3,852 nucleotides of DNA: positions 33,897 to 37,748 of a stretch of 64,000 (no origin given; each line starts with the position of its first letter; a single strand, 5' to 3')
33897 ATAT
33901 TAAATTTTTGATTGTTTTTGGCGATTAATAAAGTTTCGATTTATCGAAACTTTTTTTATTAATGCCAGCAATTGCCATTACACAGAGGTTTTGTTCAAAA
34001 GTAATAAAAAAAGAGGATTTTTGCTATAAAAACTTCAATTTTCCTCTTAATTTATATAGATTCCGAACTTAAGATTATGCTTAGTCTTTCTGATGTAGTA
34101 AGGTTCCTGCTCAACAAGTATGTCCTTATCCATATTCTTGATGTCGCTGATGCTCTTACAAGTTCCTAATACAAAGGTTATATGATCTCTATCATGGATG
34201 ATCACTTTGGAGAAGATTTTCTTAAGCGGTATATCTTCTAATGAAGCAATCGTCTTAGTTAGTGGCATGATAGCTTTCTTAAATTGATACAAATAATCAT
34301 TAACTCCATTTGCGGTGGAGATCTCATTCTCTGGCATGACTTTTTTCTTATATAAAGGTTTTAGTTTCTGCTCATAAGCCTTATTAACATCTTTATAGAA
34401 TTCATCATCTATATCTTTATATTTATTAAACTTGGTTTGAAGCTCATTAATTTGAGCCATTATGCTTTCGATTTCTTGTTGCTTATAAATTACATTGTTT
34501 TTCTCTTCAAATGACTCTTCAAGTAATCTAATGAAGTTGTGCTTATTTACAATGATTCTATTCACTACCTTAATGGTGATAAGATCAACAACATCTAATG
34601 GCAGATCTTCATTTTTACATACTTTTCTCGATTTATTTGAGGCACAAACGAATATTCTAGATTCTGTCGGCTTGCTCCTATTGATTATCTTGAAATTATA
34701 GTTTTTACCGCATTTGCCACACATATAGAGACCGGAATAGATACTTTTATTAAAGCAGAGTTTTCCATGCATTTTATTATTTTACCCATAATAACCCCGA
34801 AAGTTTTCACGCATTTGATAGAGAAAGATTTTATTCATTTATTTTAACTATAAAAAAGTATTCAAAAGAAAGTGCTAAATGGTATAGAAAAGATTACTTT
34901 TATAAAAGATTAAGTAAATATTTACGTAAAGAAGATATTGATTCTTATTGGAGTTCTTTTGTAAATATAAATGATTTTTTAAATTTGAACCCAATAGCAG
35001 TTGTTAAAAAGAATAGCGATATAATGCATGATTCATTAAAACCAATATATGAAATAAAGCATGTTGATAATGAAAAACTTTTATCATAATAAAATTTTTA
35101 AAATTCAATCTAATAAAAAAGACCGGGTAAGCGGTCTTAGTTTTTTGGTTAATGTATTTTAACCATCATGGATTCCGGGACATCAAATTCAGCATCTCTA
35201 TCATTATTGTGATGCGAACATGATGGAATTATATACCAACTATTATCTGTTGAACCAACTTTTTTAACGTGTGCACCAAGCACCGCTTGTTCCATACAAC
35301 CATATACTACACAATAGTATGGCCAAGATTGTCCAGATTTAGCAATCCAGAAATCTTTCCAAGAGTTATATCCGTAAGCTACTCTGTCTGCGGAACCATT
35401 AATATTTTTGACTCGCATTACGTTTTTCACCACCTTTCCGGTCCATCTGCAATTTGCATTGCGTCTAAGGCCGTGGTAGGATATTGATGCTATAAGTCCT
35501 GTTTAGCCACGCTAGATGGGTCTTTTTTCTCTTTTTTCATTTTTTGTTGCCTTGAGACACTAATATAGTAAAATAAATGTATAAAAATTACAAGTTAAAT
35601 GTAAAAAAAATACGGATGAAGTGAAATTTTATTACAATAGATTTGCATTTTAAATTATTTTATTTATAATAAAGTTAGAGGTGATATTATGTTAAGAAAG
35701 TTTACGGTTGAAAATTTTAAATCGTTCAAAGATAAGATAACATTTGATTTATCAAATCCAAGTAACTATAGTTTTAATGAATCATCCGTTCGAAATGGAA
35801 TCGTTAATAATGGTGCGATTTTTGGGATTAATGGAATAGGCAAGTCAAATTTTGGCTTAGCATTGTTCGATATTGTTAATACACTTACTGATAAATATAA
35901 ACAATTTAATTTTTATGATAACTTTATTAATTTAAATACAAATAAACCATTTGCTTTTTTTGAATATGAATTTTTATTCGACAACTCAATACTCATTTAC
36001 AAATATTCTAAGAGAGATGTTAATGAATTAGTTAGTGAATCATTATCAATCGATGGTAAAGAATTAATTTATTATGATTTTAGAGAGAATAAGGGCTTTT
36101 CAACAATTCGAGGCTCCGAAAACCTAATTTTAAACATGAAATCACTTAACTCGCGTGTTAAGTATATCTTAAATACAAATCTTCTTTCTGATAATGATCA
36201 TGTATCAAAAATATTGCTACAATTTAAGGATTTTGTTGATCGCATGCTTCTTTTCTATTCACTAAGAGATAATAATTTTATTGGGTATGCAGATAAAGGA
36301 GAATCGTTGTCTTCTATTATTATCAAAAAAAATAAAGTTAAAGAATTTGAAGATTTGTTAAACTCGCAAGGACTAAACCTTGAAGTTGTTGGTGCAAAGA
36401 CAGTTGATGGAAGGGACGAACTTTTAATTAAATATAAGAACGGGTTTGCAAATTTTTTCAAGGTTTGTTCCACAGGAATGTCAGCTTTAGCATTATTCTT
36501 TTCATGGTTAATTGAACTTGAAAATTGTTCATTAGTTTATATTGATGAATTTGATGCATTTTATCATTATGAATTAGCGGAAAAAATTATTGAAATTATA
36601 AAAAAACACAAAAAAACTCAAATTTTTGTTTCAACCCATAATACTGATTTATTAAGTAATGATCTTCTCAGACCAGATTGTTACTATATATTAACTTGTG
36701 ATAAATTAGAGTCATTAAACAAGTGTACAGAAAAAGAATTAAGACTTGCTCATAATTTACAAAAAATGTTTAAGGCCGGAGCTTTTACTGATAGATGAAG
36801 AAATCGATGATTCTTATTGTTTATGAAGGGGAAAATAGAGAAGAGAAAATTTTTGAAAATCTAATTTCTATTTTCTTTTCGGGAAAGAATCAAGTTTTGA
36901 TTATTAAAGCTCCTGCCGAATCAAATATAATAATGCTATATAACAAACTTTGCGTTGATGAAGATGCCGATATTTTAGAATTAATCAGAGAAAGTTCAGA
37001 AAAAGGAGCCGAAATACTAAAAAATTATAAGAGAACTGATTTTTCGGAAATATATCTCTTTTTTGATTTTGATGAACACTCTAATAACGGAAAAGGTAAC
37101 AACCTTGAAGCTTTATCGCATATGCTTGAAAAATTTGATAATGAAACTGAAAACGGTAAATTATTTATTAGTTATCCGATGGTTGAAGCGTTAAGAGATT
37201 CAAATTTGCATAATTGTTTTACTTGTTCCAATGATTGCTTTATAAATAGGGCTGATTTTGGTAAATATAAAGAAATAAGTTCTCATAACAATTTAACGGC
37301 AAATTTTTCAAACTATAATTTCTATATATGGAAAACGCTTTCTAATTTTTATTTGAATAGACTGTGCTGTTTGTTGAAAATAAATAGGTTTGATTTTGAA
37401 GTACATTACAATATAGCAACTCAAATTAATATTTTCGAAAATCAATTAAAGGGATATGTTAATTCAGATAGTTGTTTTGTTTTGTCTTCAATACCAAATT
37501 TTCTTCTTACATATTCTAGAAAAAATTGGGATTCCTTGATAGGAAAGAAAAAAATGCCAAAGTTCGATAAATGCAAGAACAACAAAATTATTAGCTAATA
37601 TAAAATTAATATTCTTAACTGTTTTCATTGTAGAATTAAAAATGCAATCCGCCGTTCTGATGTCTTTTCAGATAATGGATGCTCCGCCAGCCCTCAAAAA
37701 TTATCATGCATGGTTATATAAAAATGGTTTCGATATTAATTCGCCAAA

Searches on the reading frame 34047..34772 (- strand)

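Call 51: search_protein_families(library=pfam, proteins=[window:34047-34772:-], max_evalue=0.001)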
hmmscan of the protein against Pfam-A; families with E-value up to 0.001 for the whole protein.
window:34047-34772:- (241 aa): 1 family
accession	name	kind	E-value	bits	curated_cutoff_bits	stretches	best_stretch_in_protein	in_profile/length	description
PF13408.12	Zn_ribbon_recom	-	1.3e-05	26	25.3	1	12-70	2-57/58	Recombinase zinc beta ribbon domain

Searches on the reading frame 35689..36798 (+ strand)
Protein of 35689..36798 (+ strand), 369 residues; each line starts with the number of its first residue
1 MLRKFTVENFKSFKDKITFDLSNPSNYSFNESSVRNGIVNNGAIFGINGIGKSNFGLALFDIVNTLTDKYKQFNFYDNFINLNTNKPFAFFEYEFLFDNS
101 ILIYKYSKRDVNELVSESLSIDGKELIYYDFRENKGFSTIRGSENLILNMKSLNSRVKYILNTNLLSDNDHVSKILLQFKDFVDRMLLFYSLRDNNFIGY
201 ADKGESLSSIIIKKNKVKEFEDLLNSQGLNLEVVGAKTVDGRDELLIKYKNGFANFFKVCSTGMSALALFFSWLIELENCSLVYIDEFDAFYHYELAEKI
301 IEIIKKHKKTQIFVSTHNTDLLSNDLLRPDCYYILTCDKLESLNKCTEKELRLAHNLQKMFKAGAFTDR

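Call 50: search_protein_families(library=pfam, proteins=[window:35689-36798:+], max_evalue=0.001)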
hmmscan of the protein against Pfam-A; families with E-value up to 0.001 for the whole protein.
window:35689-36798:+ (369 aa): 2 families
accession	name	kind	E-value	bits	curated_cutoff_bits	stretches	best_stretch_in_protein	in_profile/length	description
PF13304.12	AAA_21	-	3.4e-20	73.8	27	1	43-322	3-303/304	AAA domain, putative AbiEii toxin, Type IV TA system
PF02463.25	SMC_N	-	5.6e-09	36.2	40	1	204-323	107-203/220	RecF/RecN/SMC N terminal domain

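Call 58: search_protein_families(library=padloc, proteins=[window:35689-36798:+], max_evalue=0.001)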
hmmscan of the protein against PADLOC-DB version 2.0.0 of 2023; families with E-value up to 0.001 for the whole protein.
window:35689-36798:+ (369 aa): 15 families
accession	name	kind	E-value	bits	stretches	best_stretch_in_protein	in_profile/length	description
PDLC04426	PDC-M12A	-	1.4e-127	424.1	1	1-367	1-368/369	-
PDLC04427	PDC-M12A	-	5.8e-65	217.8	1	70-368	10-316/316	-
PDLC02335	AbiLi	-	3.1e-37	126.3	1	1-366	49-281/326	AbiLi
PDLC02980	AriA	-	7.6e-21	73.3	1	43-322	3-303/304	-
PDLC04135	mad3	-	1.6e-08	32.5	1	213-324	212-329/374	mads_3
PDLC00285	PtuA1|PtuA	-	1.5e-07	29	1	61-337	63-343/432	AAA ATPase domain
PDLC04176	HEC-01A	-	2e-06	25.4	1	43-321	27-320/371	-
PDLC04180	HEC-01A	-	2.1e-06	25.2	1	267-355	263-354/382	-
PDLC04178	HEC-01A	-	3.2e-05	21.1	0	278-338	286-347/399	-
PDLC00305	PtuA1|PtuA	-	5.9e-05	20.6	1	282-321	247-287/392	AAA ATPase domain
PDLC04392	PDC-M07A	-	7.4e-05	20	0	275-322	301-351/432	-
PDLC04391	PDC-M07A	-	0.00019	18.6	1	273-337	297-363/412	-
PDLC00271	PtuA1|PtuA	-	0.00037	18.1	0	278-342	277-341/421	AAA ATPase domain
PDLC03878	NsnB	-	0.00054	17.8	0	44-323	26-282/345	-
PDLC04177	HEC-01A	-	0.00083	16.5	0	272-344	289-360/393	-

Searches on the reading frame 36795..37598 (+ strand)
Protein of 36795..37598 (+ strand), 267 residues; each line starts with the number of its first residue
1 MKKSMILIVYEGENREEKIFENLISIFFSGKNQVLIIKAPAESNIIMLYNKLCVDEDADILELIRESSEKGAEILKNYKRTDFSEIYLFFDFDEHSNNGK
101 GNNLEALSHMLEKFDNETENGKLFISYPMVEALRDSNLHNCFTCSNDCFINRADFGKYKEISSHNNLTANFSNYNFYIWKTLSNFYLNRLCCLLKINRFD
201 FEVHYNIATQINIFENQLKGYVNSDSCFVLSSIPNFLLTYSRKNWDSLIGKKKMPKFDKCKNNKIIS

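Call 50: search_protein_families(library=pfam, proteins=[window:36795-37598:+], max_evalue=0.001)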
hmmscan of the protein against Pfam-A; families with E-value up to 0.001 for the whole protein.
window:36795-37598:+ (267 aa): 1 family
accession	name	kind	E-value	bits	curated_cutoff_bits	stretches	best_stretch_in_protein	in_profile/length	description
PF13707.11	RloB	-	0.00011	22.9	31.5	1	6-131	1-110/195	RloB-like protein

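Call 58: search_protein_families(library=padloc, proteins=[window:36795-37598:+], max_evalue=0.001)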
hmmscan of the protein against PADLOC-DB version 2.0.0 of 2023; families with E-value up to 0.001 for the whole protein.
window:36795-37598:+ (267 aa): 6 families
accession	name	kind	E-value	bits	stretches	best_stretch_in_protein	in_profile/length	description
PDLC04430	PDC-M12B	-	9.3e-66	220.2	1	1-245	6-242/251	-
PDLC04432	PDC-M12B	-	1.4e-48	163.7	1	4-244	3-233/246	-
PDLC04428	PDC-M12B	-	3.4e-27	93.6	1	5-184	4-175/184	-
PDLC04431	PDC-M12B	-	9.4e-20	69.4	1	3-232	7-231/271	-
PDLC04429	PDC-M12B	-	5.7e-12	43.8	1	50-244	55-247/261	-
PDLC02337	AbiLii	-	0.00044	18.9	1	2-149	28-58/170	AbiLii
